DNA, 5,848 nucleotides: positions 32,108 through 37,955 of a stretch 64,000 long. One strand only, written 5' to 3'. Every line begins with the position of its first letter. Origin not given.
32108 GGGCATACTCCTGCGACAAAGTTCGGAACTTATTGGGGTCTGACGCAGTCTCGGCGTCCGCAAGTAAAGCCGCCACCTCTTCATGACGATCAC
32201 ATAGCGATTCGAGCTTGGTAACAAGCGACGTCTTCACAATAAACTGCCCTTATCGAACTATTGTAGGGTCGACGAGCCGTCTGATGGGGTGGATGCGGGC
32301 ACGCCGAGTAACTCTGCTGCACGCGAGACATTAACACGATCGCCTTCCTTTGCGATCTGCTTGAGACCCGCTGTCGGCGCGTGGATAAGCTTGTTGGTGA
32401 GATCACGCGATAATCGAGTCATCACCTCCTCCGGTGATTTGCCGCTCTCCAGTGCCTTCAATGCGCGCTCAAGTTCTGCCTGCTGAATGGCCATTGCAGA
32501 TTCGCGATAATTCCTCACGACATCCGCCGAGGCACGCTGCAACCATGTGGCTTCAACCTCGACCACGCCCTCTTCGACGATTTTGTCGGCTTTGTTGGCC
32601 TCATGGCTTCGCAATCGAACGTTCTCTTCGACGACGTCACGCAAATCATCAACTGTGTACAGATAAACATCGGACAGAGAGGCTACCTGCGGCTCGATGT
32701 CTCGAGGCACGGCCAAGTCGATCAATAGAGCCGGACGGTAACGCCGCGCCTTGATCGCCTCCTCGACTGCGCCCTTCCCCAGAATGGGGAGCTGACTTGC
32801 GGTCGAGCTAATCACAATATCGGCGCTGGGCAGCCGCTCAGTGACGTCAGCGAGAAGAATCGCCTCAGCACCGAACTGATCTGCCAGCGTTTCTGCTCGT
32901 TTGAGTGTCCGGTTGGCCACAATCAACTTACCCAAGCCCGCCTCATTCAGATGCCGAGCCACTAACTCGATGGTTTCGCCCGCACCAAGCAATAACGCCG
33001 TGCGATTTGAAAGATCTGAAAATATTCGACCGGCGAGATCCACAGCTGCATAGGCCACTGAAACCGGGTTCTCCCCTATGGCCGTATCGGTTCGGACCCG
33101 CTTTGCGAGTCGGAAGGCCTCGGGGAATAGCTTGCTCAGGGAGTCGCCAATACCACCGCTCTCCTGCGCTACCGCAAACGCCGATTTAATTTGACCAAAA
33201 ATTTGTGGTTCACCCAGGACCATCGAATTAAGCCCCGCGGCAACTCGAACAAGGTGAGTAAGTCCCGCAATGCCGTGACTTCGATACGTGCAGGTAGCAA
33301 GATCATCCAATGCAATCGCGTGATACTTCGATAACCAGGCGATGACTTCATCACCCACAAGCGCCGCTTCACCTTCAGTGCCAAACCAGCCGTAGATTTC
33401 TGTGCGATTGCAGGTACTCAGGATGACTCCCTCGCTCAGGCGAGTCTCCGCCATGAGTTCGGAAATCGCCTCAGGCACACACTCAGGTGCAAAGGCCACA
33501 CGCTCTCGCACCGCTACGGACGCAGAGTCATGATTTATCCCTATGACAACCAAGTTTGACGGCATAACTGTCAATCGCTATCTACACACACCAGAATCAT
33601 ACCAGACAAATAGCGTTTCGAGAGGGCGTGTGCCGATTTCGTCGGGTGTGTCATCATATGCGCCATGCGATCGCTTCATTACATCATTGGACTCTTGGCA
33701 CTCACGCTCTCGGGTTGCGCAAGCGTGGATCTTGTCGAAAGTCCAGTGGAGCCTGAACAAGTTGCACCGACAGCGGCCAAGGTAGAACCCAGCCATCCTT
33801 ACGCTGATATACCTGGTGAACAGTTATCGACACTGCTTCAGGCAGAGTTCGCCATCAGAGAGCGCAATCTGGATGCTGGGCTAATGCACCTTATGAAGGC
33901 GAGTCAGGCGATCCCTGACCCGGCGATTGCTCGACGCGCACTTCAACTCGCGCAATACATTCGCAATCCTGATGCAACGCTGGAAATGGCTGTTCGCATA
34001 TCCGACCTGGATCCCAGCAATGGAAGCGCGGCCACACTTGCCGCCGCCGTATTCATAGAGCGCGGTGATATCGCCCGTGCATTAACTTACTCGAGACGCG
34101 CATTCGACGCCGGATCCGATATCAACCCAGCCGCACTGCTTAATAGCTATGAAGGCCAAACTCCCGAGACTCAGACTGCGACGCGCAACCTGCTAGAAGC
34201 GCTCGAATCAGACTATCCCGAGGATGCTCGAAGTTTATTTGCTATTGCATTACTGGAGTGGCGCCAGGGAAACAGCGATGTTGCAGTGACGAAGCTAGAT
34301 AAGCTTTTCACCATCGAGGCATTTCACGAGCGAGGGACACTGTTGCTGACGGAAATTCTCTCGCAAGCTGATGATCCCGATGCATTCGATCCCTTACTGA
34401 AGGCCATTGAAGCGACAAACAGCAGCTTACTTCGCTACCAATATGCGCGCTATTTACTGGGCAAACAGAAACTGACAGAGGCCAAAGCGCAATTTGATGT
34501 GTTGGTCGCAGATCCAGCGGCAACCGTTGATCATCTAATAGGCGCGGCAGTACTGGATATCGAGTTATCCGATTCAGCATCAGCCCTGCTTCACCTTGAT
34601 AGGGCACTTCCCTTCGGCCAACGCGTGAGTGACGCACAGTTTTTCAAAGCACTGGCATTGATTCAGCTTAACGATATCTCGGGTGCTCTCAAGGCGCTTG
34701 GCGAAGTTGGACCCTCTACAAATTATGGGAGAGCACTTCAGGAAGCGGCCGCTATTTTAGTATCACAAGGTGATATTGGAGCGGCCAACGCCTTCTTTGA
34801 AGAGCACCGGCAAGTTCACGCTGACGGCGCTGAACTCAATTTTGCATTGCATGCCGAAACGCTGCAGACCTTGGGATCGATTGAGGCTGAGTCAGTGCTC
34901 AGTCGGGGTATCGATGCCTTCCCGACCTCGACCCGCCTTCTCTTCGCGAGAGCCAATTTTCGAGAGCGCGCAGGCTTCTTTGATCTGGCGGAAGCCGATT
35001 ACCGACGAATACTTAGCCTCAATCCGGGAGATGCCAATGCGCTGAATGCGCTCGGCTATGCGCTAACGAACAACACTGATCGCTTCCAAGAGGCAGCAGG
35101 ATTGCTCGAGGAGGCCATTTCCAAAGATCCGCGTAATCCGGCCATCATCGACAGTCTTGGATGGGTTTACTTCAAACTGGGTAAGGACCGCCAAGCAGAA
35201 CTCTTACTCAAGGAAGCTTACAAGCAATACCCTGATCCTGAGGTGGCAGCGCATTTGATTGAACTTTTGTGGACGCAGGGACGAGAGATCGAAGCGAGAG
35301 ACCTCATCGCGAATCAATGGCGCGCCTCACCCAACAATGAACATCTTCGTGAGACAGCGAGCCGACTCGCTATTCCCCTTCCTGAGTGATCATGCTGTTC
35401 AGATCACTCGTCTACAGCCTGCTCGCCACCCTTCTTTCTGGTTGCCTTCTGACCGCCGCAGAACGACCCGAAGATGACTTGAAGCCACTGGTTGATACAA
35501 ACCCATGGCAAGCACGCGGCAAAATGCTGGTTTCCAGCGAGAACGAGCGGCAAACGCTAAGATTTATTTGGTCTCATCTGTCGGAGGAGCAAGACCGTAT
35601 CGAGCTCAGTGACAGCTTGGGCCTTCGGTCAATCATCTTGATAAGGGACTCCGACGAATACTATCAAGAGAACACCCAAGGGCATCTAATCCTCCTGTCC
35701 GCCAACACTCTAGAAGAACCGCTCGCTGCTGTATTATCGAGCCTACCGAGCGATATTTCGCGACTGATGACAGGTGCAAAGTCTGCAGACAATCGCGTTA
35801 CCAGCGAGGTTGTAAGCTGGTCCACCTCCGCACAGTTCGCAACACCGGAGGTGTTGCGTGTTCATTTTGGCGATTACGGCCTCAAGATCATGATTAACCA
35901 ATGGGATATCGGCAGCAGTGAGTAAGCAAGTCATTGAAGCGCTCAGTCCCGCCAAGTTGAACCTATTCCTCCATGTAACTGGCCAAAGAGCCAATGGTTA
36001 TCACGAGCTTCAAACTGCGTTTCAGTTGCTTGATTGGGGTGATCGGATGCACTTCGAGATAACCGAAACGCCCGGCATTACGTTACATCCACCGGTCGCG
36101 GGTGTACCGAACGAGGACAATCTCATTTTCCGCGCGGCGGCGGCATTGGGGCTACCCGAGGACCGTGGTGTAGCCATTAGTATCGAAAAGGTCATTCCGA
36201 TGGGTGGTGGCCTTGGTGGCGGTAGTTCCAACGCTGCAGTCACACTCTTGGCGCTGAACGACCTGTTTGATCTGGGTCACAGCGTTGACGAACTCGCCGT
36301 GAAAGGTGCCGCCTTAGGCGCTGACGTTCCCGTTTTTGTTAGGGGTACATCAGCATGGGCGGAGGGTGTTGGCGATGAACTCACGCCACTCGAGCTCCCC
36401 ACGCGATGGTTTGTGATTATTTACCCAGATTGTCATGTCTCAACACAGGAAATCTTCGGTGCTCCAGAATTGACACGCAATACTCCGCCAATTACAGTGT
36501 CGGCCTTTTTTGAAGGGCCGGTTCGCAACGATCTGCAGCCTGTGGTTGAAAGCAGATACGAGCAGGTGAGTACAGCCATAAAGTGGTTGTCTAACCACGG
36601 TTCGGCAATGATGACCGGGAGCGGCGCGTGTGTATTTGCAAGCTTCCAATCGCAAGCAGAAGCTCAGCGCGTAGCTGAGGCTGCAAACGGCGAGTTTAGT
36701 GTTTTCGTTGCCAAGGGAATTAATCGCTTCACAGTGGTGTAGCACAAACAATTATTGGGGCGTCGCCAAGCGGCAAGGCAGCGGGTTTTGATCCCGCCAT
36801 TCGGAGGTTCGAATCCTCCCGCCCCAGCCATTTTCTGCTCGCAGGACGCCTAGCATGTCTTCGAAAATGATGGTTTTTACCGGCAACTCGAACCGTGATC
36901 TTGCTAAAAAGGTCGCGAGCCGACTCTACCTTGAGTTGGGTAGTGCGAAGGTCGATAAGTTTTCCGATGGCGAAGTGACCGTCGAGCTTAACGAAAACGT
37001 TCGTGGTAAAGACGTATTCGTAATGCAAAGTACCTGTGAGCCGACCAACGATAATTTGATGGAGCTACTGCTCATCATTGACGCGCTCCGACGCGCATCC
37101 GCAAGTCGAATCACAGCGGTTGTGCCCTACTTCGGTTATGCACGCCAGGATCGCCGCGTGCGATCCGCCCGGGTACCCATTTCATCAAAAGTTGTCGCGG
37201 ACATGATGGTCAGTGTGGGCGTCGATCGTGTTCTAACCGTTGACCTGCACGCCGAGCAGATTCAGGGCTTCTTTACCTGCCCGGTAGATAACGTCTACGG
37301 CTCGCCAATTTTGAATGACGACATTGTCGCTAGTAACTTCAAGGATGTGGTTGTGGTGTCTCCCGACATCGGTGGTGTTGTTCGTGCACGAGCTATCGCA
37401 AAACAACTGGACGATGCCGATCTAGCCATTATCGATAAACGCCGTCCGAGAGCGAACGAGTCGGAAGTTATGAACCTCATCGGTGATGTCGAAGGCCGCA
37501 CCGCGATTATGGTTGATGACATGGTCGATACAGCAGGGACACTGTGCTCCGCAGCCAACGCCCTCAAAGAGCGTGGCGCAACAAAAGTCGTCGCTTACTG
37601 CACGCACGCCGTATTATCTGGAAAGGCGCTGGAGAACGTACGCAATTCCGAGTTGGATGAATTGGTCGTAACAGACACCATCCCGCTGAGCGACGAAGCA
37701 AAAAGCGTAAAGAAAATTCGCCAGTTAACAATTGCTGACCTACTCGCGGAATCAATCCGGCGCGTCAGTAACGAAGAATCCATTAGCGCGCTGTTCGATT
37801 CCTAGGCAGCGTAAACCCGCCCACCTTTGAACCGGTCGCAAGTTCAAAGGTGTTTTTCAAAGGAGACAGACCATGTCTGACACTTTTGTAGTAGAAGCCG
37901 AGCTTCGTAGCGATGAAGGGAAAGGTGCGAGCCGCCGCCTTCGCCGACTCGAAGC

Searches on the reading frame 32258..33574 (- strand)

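Call 39: search_protein_families(library=pfam, proteins=[window:32258-33574:-], max_evalue=0.00001)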
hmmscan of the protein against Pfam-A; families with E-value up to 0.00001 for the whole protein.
window:32258-33574:- (438 aa): 3 families
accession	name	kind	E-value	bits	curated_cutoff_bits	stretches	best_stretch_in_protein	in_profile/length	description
PF05201.20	GlutR_N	-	8.4e-47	159.2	27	1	11-164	1-151/151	Glutamyl-tRNAGlu reductase, N-terminal domain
PF01488.26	Shikimate_DH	-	1.9e-44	151.5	24.3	1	179-314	1-138/138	Shikimate / quinate 5-dehydrogenase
PF00745.25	GlutR_dimer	-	1.8e-20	73.5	22.9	1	328-420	1-93/99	Glutamyl-tRNAGlu reductase, dimerisation domain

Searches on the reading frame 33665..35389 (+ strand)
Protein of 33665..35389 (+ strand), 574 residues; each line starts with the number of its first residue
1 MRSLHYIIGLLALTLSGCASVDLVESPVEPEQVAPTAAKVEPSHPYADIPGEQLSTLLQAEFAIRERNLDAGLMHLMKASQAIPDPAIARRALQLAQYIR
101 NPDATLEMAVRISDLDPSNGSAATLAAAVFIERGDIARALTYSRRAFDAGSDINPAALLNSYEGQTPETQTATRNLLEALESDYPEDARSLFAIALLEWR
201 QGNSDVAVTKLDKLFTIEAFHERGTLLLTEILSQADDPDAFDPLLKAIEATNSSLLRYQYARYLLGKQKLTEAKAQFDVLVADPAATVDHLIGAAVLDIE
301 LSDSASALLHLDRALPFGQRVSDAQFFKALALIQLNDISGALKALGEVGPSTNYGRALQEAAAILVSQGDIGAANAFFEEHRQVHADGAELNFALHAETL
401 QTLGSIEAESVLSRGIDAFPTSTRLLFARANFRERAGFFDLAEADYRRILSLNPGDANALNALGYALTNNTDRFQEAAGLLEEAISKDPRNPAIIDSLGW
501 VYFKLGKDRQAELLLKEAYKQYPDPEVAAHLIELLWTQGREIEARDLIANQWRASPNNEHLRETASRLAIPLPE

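Call 39: search_protein_families(library=pfam, proteins=[window:33665-35389:+], max_evalue=0.00001)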
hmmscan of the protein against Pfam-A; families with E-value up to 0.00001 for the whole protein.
window:33665-35389:+ (574 aa): 10 families
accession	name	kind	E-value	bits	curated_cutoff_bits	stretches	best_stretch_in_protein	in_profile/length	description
PF13428.12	TPR_14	-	2.3e-15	56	23.5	0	424-465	2-43/44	Tetratricopeptide repeat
PF13432.12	TPR_16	-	2e-13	50.9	32.7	1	430-492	4-65/65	Tetratricopeptide repeat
PF13431.12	TPR_17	-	2.6e-13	49.6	24.4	0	446-470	2-26/34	Tetratricopeptide repeat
PF07719.23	TPR_2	-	5.9e-12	45.2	27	0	498-524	7-33/34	Tetratricopeptide repeat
PF14559.12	TPR_19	-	7.1e-12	45.9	25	1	473-529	6-63/68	Tetratricopeptide repeat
PF13424.12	TPR_12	-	2.7e-09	37.5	30.1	0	496-522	49-75/77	Tetratricopeptide repeat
PF12895.13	ANAPC3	-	2.3e-07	31.4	27.2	0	446-517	12-81/82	Anaphase-promoting complex, cyclosome, subunit 3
PF13414.12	TPR_11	-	1.6e-06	28.1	26.8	0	474-506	10-42/42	TPR repeat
PF13181.12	TPR_8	-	6.2e-06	26.4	25.7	0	498-524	7-33/34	Tetratricopeptide repeat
PF00515.34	TPR_1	-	7.7e-06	26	27.8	0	498-524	7-33/34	Tetratricopeptide repeat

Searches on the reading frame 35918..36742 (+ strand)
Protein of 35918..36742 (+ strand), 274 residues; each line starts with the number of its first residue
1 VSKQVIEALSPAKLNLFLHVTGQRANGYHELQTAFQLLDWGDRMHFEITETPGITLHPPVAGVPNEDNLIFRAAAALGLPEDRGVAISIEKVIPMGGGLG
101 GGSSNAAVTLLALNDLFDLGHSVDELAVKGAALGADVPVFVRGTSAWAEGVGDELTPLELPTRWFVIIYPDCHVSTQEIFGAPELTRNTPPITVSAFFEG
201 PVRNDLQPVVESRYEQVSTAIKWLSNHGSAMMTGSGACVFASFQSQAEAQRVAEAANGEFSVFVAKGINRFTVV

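Call 39: search_protein_families(library=pfam, proteins=[window:35918-36742:+], max_evalue=0.00001)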
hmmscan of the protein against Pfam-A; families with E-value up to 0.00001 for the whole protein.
window:35918-36742:+ (274 aa): 2 families
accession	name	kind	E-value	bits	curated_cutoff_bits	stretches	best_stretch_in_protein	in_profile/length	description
PF00288.32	GHMP_kinases_N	-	5e-14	52.7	22.3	1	68-143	1-86/87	GHMP kinases N terminal domain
PF08544.19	GHMP_kinases_C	-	3.8e-11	43.7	21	1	204-259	23-82/85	GHMP kinases C terminal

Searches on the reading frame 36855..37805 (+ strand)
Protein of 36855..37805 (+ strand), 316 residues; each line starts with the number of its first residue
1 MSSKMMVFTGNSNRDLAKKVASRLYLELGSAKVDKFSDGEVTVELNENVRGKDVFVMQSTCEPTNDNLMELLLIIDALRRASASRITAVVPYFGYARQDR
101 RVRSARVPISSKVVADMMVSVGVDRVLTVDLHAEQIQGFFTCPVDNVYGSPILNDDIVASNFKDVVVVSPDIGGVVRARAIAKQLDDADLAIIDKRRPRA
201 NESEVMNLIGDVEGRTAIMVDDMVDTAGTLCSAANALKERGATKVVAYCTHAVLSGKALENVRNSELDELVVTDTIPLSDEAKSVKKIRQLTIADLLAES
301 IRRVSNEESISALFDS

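Call 39: search_protein_families(library=pfam, proteins=[window:36855-37805:+], max_evalue=0.00001)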
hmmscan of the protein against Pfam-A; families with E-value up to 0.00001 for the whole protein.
window:36855-37805:+ (316 aa): 3 families
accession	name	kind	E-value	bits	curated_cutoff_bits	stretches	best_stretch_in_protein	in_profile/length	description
PF13793.12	Pribosyltran_N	-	2.2e-52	176.3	25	1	5-122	1-117/117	N-terminal domain of ribose phosphate pyrophosphokinase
PF14572.12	Pribosyl_synth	-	1e-32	114.1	27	1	201-314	70-183/184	Phosphoribosyl synthetase-associated domain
PF00156.33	Pribosyltran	-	1.9e-20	73.2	26.3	1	158-260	23-133/158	Phosphoribosyl transferase domain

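Call 79: list_cluster_members(proteins=[window:36855-37805:+, window:55780-57066:-, window:53626-55719:-, window:39164-40258:+])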
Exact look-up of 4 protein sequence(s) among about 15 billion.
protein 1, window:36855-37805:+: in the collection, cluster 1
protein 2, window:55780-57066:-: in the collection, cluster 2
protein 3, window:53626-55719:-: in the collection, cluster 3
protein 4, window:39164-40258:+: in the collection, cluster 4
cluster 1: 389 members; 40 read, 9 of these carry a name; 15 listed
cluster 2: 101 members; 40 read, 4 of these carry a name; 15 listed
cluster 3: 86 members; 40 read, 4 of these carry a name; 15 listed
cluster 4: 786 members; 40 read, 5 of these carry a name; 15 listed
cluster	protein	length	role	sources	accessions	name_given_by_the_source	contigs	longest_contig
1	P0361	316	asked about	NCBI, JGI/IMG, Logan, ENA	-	-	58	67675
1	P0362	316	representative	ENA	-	-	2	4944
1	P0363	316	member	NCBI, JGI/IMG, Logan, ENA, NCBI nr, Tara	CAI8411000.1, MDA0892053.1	MAG: Ribose-phosphate pyrophosphokinase [Halieaceae bacterium] | ribose-phosphate pyrophosphokinase | ribose-phosphate pyrophosphokinase [Pseudomonadota bacterium]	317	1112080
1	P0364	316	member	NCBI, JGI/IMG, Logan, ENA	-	ribose-phosphate pyrophosphokinase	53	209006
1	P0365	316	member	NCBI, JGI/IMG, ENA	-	ribose-phosphate pyrophosphokinase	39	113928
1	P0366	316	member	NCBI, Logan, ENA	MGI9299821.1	MAG: ribose-phosphate pyrophosphokinase [Luminiphilus sp.]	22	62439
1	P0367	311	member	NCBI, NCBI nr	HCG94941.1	MAG TPA: ribose-phosphate pyrophosphokinase [Halieaceae bacterium] | ribose-phosphate pyrophosphokinase [Halieaceae bacterium]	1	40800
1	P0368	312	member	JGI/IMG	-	ribose-phosphate pyrophosphokinase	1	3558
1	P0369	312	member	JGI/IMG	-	ribose-phosphate pyrophosphokinase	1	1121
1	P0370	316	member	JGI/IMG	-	ribose-phosphate pyrophosphokinase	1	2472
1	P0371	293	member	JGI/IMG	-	ribose-phosphate pyrophosphokinase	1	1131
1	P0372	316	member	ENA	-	-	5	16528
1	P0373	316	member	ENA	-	-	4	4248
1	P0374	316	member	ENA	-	-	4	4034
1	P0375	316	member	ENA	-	-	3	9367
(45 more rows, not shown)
